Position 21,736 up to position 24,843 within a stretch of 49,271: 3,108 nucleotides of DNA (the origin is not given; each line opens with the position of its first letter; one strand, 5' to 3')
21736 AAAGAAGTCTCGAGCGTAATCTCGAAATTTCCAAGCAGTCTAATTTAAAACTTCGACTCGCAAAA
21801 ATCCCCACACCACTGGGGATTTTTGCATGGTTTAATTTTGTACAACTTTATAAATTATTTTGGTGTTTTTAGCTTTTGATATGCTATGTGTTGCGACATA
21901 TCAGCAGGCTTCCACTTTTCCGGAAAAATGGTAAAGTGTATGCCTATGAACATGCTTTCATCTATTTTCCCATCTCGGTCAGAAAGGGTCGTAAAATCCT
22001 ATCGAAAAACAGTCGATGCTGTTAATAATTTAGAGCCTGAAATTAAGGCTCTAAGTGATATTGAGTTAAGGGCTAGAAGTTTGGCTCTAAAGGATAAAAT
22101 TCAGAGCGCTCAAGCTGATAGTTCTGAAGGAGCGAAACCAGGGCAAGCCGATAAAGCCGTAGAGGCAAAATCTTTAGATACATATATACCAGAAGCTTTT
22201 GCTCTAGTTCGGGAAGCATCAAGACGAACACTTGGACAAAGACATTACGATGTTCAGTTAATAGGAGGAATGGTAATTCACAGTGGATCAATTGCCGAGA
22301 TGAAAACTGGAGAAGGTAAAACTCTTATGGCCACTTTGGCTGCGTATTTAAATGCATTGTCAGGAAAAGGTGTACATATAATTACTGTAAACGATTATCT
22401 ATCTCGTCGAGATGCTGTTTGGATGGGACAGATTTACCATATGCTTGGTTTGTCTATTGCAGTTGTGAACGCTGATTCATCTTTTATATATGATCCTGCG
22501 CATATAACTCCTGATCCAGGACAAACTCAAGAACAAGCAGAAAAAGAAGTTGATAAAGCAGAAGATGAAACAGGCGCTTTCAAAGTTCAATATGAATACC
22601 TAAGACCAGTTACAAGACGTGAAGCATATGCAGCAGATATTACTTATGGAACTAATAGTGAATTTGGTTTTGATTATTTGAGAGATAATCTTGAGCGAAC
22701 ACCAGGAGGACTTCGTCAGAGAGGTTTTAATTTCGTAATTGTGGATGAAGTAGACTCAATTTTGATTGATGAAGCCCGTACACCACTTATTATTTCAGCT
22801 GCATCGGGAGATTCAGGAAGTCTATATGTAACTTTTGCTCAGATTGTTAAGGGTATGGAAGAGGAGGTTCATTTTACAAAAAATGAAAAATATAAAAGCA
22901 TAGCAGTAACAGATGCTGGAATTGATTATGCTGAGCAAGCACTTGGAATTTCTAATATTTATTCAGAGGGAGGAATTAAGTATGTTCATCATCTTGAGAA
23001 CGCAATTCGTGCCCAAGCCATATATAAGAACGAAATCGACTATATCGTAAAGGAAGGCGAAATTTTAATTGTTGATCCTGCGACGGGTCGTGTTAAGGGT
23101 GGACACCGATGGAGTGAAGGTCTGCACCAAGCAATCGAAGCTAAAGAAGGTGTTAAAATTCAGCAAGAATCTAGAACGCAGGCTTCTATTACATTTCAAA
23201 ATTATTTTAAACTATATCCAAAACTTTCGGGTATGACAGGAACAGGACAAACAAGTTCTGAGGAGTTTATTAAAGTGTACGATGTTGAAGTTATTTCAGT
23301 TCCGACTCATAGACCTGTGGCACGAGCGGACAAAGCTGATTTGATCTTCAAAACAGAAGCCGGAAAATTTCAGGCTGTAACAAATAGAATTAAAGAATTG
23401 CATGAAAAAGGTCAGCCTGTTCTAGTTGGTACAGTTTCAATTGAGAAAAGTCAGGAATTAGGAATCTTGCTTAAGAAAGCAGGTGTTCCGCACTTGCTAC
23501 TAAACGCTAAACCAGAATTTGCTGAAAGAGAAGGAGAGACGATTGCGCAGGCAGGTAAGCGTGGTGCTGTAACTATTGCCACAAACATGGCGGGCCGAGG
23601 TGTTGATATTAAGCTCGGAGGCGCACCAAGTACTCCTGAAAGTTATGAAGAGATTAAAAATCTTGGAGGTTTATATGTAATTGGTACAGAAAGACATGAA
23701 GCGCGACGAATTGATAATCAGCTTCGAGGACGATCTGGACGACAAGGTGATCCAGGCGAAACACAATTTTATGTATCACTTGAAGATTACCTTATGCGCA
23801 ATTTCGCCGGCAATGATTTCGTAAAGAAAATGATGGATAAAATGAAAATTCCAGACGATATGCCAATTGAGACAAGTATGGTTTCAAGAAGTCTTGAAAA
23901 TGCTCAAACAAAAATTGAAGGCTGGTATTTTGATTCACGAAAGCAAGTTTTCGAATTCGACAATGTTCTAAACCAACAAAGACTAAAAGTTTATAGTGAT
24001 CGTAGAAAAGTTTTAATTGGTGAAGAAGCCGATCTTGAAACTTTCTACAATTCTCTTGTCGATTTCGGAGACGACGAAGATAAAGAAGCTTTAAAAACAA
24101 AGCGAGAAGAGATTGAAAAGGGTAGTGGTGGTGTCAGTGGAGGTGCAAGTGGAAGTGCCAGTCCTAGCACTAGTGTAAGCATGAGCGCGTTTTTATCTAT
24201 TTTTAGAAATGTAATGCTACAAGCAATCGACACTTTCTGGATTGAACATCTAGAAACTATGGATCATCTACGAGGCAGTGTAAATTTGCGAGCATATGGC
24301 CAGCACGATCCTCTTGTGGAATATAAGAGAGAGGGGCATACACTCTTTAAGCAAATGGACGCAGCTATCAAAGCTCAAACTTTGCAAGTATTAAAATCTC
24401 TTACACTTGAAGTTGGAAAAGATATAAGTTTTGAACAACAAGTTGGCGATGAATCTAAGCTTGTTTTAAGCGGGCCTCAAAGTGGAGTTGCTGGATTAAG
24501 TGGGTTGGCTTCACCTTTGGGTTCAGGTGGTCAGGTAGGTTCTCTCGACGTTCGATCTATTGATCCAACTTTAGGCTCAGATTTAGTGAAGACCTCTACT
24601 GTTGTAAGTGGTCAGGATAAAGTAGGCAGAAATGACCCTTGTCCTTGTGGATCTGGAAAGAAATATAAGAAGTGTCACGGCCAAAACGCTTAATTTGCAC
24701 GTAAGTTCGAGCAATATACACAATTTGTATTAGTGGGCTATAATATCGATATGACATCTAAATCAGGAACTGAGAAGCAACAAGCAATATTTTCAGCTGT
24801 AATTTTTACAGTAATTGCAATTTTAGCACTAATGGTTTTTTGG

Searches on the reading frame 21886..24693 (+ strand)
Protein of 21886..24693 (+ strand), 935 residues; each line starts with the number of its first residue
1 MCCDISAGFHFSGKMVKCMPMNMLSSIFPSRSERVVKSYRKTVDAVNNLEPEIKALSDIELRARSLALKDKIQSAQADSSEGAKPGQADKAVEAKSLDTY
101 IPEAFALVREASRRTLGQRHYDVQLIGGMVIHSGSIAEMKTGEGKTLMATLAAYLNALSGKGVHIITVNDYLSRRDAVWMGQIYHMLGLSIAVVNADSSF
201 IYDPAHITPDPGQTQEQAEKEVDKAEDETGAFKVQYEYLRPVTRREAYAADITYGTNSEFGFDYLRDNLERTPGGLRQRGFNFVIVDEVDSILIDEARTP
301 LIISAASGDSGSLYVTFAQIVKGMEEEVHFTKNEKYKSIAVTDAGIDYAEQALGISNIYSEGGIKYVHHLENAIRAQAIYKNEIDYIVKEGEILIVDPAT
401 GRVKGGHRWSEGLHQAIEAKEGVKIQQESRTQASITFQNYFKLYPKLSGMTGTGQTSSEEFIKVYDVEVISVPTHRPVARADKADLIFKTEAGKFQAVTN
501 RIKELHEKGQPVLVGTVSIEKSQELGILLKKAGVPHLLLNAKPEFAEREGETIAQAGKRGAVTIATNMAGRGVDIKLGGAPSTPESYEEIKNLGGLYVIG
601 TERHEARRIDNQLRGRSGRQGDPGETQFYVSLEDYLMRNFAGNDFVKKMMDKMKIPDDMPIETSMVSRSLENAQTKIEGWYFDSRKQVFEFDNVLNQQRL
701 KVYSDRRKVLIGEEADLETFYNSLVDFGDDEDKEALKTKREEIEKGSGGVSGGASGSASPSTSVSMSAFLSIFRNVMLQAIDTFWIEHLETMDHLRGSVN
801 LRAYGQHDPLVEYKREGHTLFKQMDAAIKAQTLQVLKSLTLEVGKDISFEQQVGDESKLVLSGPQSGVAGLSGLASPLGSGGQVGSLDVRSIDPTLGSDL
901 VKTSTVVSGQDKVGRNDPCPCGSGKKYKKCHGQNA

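Call 32: search_protein_families(library=ncbifam, proteins=[window:21886-24693:+], max_evalue=1e-8)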
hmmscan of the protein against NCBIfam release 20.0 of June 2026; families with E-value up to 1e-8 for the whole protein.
window:21886-24693:+ (935 aa): 9 families
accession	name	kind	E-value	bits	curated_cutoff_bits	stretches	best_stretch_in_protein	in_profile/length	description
NF009538.1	PRK12904.1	equivalog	1.4e-291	969.4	814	2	24-715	2-653/814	preprotein translocase subunit SecA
TIGR00963.1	secA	equivalog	4.9e-277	921.3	800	3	239-715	135-637/787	preprotein translocase subunit SecA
NF006630.0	PRK09200.1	subfamily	8.4e-249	827.8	862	2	32-731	10-641/789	preprotein translocase subunit SecA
NF009536.0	PRK12901.1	equivalog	1.5e-234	781.6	1493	4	365-718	489-830/1118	preprotein translocase subunit SecA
TIGR04397.1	SecA2_Bac_anthr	exception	3.6e-233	776.1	1085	3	240-722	157-626/774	accessory Sec system translocase SecA2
TIGR03714.1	secA2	equivalog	1e-206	688.7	930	2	237-720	152-627/762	accessory Sec system translocase SecA2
NF012136.0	SecA2_Lm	equivalog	5.2e-177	590.2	1100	3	243-712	158-617/776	accessory Sec system translocase SecA2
TIGR04221.1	SecA2_Mycobac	equivalog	2.2e-170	568.5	725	3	241-720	157-627/762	accessory Sec system translocase SecA2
NF004088.0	PRK05590.1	equivalog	6.5e-12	46.1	140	1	902-934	134-166/166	hypothetical protein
